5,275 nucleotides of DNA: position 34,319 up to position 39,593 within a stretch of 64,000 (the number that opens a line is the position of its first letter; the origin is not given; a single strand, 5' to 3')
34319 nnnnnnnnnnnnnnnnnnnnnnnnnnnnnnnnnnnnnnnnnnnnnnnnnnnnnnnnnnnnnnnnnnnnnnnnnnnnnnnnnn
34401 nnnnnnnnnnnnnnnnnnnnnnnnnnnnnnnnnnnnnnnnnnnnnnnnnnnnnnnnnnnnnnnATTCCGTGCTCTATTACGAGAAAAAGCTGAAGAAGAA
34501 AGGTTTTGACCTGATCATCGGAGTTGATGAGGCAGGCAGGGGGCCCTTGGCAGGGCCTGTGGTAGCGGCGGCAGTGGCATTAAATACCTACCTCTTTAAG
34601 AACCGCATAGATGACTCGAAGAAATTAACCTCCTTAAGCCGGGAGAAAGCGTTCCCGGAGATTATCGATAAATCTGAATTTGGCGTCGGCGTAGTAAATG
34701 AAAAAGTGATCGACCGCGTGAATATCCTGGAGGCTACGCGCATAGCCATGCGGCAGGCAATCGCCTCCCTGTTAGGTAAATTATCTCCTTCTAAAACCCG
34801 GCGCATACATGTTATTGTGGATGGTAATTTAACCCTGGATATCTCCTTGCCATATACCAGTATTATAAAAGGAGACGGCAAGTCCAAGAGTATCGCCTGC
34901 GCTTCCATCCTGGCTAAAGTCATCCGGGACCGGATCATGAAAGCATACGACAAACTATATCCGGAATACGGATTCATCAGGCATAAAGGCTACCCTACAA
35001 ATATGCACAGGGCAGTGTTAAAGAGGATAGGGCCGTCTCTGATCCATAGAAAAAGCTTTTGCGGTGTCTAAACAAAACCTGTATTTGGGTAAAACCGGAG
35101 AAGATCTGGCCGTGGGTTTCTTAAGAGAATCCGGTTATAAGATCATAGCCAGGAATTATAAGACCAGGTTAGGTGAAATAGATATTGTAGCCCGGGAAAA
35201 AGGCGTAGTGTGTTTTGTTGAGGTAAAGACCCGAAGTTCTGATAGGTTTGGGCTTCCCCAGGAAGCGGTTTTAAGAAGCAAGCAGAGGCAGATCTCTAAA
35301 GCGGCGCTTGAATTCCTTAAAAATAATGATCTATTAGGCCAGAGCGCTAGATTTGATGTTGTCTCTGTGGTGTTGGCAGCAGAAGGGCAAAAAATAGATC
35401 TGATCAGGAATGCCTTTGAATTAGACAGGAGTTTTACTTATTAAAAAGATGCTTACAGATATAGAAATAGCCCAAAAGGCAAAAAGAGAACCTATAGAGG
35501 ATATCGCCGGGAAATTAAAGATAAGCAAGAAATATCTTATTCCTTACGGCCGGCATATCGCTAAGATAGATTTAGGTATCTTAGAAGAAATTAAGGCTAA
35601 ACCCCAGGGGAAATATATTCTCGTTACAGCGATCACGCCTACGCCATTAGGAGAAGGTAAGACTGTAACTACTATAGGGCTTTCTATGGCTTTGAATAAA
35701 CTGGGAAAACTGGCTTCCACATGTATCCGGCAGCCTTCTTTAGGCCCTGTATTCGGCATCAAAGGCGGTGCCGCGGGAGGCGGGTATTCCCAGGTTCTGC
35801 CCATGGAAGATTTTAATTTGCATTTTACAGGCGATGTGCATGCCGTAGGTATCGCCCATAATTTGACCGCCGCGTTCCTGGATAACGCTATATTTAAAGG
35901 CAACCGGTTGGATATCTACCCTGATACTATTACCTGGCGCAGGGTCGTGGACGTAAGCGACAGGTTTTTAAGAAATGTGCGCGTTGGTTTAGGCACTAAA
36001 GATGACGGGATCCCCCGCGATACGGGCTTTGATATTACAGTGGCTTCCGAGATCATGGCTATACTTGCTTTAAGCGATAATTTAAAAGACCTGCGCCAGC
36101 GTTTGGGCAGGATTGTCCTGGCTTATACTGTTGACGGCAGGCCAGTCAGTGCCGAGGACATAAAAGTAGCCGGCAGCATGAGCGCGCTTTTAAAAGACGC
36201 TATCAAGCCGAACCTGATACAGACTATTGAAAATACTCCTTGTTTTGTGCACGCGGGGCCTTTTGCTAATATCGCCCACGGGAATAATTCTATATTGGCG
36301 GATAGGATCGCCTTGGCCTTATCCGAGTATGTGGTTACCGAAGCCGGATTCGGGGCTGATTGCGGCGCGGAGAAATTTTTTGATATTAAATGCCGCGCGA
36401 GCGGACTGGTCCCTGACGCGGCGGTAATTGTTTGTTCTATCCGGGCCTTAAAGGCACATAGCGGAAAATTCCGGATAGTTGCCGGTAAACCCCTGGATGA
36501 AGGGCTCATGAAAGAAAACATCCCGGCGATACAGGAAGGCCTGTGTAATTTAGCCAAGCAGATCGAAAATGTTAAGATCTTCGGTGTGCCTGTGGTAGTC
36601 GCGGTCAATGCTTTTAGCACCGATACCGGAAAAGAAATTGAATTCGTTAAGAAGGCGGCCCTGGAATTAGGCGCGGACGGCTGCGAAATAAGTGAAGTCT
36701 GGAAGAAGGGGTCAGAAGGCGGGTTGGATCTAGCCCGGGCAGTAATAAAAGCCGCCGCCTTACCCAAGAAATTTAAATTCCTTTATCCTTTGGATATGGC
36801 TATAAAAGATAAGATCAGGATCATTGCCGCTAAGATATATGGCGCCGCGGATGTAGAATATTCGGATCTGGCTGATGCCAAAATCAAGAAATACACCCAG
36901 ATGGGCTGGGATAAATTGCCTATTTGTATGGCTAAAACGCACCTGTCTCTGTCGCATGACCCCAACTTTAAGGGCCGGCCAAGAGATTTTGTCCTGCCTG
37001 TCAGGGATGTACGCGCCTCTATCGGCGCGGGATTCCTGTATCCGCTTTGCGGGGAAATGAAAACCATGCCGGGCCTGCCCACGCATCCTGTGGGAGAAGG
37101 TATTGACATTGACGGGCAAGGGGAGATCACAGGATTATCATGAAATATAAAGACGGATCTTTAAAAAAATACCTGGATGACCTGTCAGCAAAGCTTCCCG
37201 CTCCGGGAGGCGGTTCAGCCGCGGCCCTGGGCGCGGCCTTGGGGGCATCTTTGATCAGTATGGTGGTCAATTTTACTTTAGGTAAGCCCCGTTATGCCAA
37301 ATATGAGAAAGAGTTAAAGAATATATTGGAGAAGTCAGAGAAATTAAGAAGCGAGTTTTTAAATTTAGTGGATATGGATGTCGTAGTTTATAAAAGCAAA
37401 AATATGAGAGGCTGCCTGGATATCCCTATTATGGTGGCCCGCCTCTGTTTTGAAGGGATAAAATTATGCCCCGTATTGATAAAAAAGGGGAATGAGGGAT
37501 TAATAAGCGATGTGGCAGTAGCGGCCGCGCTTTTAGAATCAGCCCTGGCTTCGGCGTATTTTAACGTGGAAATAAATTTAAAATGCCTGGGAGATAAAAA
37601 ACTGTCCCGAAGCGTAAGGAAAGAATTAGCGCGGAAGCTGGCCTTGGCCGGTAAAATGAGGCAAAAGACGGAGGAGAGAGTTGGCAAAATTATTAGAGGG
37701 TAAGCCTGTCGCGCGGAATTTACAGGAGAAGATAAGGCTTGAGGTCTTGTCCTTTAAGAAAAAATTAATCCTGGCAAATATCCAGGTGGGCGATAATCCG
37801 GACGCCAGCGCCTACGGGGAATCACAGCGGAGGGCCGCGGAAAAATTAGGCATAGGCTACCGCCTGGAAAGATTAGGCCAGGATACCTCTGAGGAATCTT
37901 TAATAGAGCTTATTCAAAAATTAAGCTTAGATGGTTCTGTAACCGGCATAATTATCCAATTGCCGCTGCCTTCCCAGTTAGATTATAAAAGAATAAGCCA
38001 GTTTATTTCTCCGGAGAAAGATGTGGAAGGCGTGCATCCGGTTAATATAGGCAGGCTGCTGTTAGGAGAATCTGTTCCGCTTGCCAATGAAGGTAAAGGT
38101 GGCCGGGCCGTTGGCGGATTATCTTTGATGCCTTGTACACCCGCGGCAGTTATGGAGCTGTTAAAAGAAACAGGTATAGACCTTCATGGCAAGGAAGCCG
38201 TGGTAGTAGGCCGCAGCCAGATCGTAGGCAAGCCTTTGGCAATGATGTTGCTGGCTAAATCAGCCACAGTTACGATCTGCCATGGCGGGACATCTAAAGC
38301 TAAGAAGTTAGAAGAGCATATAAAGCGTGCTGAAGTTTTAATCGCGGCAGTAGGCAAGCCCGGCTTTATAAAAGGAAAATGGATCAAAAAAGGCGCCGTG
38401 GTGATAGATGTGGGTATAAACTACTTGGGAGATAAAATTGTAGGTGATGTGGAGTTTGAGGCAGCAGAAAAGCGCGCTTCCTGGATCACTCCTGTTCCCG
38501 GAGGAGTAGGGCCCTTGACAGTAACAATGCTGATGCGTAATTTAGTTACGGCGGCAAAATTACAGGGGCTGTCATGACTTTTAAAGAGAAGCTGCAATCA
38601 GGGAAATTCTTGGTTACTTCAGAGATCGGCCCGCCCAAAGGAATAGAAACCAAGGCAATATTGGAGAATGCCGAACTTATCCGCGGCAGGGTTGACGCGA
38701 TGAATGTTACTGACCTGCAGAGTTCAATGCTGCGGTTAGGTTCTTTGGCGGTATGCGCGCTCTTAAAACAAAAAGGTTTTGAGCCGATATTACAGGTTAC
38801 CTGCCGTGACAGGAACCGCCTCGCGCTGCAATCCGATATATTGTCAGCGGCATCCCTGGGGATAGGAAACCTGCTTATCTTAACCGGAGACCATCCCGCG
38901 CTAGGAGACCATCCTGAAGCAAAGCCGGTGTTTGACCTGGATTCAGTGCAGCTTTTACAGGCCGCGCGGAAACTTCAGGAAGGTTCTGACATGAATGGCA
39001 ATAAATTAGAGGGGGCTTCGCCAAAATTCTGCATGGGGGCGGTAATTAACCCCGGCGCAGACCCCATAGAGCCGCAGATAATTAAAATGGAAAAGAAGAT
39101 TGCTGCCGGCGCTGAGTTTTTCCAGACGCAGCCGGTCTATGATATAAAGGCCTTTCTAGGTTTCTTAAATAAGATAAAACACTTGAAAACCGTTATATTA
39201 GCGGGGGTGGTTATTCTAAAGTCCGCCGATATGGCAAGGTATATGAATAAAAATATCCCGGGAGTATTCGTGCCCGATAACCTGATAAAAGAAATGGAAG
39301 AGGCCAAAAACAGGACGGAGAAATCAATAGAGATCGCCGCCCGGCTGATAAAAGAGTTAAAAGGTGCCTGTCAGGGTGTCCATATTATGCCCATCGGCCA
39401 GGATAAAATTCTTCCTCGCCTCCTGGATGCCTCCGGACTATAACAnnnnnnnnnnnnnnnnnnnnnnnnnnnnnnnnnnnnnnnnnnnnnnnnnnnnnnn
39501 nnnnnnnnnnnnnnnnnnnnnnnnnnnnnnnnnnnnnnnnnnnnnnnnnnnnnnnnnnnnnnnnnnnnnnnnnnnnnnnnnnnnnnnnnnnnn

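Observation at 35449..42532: Wood-Ljungdahl methyl-branch operon (fhs-fchA-folD-metF) followed directly by the orphan ACS fusion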

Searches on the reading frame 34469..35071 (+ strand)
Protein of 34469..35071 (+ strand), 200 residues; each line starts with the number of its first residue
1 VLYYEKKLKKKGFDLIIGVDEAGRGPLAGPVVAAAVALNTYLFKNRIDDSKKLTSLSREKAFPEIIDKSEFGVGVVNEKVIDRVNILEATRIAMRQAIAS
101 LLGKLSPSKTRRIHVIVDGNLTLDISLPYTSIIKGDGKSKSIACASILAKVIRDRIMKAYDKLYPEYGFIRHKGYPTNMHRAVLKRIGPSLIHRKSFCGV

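Call 3: search_protein_families(library=pfam, proteins=[window:34469-35071:+])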
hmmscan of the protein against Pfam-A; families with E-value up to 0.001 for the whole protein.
window:34469-35071:+ (200 aa): 1 family
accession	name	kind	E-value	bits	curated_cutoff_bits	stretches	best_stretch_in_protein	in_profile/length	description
PF01351.25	RNase_HII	-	1.9e-32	113.2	25.8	1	17-198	1-197/199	Ribonuclease HII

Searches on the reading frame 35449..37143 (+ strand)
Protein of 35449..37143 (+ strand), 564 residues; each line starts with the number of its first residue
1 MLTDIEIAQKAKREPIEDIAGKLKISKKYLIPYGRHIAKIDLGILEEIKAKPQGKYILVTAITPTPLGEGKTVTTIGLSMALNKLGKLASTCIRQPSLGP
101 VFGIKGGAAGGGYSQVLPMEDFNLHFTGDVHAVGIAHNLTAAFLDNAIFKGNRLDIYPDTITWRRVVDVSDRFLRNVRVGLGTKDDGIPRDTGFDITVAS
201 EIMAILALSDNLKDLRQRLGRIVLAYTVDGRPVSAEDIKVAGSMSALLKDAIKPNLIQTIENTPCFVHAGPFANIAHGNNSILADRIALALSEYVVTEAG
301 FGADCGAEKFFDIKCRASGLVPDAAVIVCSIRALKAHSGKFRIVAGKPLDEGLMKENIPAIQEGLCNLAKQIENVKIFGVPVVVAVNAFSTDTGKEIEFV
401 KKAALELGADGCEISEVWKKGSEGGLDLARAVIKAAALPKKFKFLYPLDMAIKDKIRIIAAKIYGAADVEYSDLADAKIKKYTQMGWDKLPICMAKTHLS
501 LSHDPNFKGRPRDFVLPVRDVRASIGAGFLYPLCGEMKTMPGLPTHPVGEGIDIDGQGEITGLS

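Call 3: search_protein_families(library=pfam, proteins=[window:35449-37143:+])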
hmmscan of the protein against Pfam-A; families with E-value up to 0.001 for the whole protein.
window:35449-37143:+ (564 aa): 1 family
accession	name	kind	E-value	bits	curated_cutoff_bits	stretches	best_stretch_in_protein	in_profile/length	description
PF01268.25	FTHFS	-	5.5e-255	847.3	27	1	3-564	2-556/556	Formate--tetrahydrofolate ligase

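Call 28: search_protein_families(library=ncbifam, proteins=[window:35449-37140:+], max_evalue=0.00001)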
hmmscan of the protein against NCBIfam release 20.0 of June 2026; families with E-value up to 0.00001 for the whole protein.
window:35449-37140:+ (564 aa): 3 families
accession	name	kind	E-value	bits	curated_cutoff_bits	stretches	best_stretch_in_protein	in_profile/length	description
NF010030.0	PRK13505.1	equivalog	1.6e-242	805.8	652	1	1-563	2-556/557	formate--tetrahydrofolate ligase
NF010031.0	PRK13506.1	equivalog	1.8e-230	766.2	800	1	1-564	1-578/578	formate--tetrahydrofolate ligase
NF010032.0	PRK13507.1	equivalog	1.3e-194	647.6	938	1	3-563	9-586/587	formate--tetrahydrofolate ligase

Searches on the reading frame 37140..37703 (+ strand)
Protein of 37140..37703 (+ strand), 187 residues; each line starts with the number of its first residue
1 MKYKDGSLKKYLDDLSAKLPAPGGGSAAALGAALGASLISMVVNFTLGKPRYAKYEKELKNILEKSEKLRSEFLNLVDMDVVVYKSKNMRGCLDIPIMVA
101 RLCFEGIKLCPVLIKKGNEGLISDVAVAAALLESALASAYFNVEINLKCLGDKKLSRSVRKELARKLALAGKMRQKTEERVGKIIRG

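Call 3: search_protein_families(library=pfam, proteins=[window:37140-37703:+])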
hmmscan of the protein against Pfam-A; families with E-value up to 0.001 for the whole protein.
window:37140-37703:+ (187 aa): 1 family
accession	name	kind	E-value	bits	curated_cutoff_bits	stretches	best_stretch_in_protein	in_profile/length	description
PF04961.17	FTCD_C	-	3.3e-45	154.5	24.5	2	7-85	1-79/182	Formiminotransferase-cyclodeaminase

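Call 28: search_protein_families(library=ncbifam, proteins=[window:37140-37700:+], max_evalue=0.00001)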
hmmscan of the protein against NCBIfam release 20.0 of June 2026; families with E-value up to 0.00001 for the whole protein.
window:37140-37700:+ (187 aa): 1 family
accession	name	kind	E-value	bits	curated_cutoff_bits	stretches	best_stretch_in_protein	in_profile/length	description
NF045657.1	MthfCyhylaseFchA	equivalog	7.9e-43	146.4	275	2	4-85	3-84/207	methenyltetrahydrofolate cyclohydrolase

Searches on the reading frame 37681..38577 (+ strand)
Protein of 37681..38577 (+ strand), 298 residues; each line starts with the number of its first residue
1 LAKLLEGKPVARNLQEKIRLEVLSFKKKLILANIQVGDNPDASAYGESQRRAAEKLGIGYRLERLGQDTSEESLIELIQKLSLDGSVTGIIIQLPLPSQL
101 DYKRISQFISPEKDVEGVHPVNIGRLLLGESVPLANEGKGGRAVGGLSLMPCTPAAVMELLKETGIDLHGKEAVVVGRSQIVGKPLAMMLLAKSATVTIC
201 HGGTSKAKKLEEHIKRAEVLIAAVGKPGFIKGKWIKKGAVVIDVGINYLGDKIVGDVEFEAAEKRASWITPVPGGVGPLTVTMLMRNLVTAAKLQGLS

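Call 3: search_protein_families(library=pfam, proteins=[window:37681-38577:+])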
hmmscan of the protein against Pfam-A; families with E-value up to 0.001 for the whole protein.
window:37681-38577:+ (298 aa): 2 families
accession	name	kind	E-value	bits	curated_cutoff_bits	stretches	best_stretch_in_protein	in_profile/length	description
PF02882.25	THF_DHG_CYH_C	-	3.2e-64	215.5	27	1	148-294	14-158/160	Tetrahydrofolate dehydrogenase/cyclohydrolase, NAD(P)-binding domain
PF00763.28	THF_DHG_CYH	-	1.6e-29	103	32.8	1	5-116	1-115/115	Tetrahydrofolate dehydrogenase/cyclohydrolase, catalytic domain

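Call 28: search_protein_families(library=ncbifam, proteins=[window:37681-38574:+], max_evalue=0.00001)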
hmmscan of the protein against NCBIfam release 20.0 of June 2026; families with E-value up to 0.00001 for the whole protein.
window:37681-38574:+ (298 aa): 30 families (the best 25 are shown)
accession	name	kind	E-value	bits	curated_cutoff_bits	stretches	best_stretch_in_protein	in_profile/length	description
NF008058.0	PRK10792.1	equivalog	1.6e-87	293.2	355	1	2-293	3-280/285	bifunctional methylenetetrahydrofolate dehydrogenase/methenyltetrahydrofolate cyclohydrolase FolD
NF010787.0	PRK14191.1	equivalog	5.4e-85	285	423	1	3-295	2-280/285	bifunctional methylenetetrahydrofolate dehydrogenase/methenyltetrahydrofolate cyclohydrolase FolD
NF010783.0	PRK14186.1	equivalog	1.5e-83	280.4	333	1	1-291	1-281/297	bifunctional methylenetetrahydrofolate dehydrogenase/methenyltetrahydrofolate cyclohydrolase FolD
NF010785.0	PRK14188.1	subfamily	1e-82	277.4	396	1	1-293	2-287/297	bifunctional methylenetetrahydrofolate dehydrogenase/methenyltetrahydrofolate cyclohydrolase FolD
NF010770.0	PRK14173.1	equivalog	1.6e-82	276.9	411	1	2-295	3-281/287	bifunctional 5,10-methylene-tetrahydrofolate dehydrogenase/ 5,10-methylene-tetrahydrofolate cyclohydrolase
NF010776.0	PRK14179.1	equivalog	5.4e-80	268.5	445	1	1-293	1-279/284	bifunctional methylenetetrahydrofolate dehydrogenase/methenyltetrahydrofolate cyclohydrolase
NF010786.0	PRK14189.1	subfamily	7.5e-80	268.1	421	1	2-293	3-279/285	bifunctional methylenetetrahydrofolate dehydrogenase/methenyltetrahydrofolate cyclohydrolase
NF010769.0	PRK14172.1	equivalog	2.8e-78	262.9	392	1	1-290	1-275/278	bifunctional 5,10-methylene-tetrahydrofolate dehydrogenase/ 5,10-methylene-tetrahydrofolate cyclohydrolase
NF010781.0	PRK14184.1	equivalog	2.4e-77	259.9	438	1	3-293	2-281/286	bifunctional 5,10-methylene-tetrahydrofolate dehydrogenase/ 5,10-methylene-tetrahydrofolate cyclohydrolase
NF010775.0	PRK14178.1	equivalog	2.5e-77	259.9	465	1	4-295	2-274/279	bifunctional methylenetetrahydrofolate dehydrogenase/methenyltetrahydrofolate cyclohydrolase FolD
NF010773.0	PRK14176.1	equivalog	4.3e-76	256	437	1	3-293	9-284/287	bifunctional 5,10-methylene-tetrahydrofolate dehydrogenase/ 5,10-methylene-tetrahydrofolate cyclohydrolase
NF010780.0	PRK14183.1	equivalog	4.9e-76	255.7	480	1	3-293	2-278/283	bifunctional 5,10-methylene-tetrahydrofolate dehydrogenase/ 5,10-methylene-tetrahydrofolate cyclohydrolase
NF010784.0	PRK14187.1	equivalog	1.9e-75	253.7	486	1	2-295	3-287/300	bifunctional methylenetetrahydrofolate dehydrogenase/methenyltetrahydrofolate cyclohydrolase FolD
NF010790.0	PRK14194.1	equivalog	1.1e-74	251.4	508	1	2-295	4-285/301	bifunctional methylenetetrahydrofolate dehydrogenase/methenyltetrahydrofolate cyclohydrolase FolD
NF010772.0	PRK14175.1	equivalog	5.2e-74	249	459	1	2-295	3-281/286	bifunctional methylenetetrahydrofolate dehydrogenase/methenyltetrahydrofolate cyclohydrolase FolD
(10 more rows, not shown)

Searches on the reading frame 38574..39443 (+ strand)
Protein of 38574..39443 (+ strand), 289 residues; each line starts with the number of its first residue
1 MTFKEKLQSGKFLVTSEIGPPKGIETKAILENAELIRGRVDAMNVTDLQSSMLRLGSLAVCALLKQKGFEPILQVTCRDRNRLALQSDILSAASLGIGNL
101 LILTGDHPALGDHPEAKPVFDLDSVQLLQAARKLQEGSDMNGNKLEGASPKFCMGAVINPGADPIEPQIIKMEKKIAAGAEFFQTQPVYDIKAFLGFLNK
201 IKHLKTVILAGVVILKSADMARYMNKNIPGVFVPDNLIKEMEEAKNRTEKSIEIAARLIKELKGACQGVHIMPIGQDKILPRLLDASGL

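Call 3: search_protein_families(library=pfam, proteins=[window:38574-39443:+])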
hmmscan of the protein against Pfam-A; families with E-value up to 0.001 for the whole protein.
window:38574-39443:+ (289 aa): 1 family
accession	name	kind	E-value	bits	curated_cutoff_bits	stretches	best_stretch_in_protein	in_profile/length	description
PF02219.23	MTHFR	-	9.1e-31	107.7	24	1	3-287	2-286/287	Methylenetetrahydrofolate reductase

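Call 26: search_solved_structures(query=window:38574-39440:+, max_evalue=0.001, show_alignments=2)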
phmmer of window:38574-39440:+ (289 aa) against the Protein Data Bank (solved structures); distinct sequences matched with E-value up to 0.001: 5.
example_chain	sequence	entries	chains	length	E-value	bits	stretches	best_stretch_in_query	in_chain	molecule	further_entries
1v93_A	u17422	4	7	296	1.3e-07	34.8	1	14-285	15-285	5,10-Methylenetetrahydrofolate reductase | Methylenetetrahydrofolate reductase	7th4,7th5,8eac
3apt_A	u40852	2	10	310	1.5e-07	34.6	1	14-285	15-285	Methylenetetrahydrofolate reductase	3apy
6fnu_A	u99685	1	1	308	1.1e-05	28.4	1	57-218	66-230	Methylenetetrahydrofolate reductase 1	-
8qa4_A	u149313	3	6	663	0.00025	24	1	55-282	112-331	Methylenetetrahydrofolate reductase (NADPH)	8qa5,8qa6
6fcx_A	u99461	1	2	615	0.0003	23.8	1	55-282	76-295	Methylenetetrahydrofolate reductase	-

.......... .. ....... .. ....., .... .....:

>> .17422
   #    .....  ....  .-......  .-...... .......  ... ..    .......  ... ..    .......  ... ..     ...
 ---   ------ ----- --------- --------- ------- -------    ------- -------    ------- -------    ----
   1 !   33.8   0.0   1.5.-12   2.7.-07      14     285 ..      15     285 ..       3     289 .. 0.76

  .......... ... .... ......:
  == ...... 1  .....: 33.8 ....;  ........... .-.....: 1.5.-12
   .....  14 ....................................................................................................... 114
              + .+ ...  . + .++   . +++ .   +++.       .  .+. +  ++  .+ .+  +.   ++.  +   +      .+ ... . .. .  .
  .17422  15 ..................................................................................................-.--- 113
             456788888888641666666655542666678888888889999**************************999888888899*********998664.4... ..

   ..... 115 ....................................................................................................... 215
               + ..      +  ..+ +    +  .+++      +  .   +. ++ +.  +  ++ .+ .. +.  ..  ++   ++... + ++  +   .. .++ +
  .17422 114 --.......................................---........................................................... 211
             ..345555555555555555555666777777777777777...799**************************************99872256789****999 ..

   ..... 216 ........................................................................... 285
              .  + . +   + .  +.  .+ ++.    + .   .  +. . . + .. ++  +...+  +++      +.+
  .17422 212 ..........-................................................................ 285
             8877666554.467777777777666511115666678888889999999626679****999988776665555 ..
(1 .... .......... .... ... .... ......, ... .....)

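Call 28: search_protein_families(library=ncbifam, proteins=[window:38574-39440:+], max_evalue=0.00001)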
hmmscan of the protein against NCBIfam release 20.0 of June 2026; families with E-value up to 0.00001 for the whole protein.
window:38574-39440:+ (289 aa): 3 families
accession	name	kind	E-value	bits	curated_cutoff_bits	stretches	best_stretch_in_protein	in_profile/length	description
NF006396.0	PRK08645.1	equivalog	1.7e-72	244.5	453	1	2-273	313-587/611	bifunctional homocysteine S-methyltransferase/methylenetetrahydrofolate reductase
TIGR00676.1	fadh2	equivalog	9.2e-19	67.8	293.7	1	17-279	4-266/275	methylenetetrahydrofolate reductase [NAD(P)H]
TIGR00677.1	fadh2_euk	equivalog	2.8e-10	40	310.05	1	65-281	56-269/281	methylenetetrahydrofolate reductase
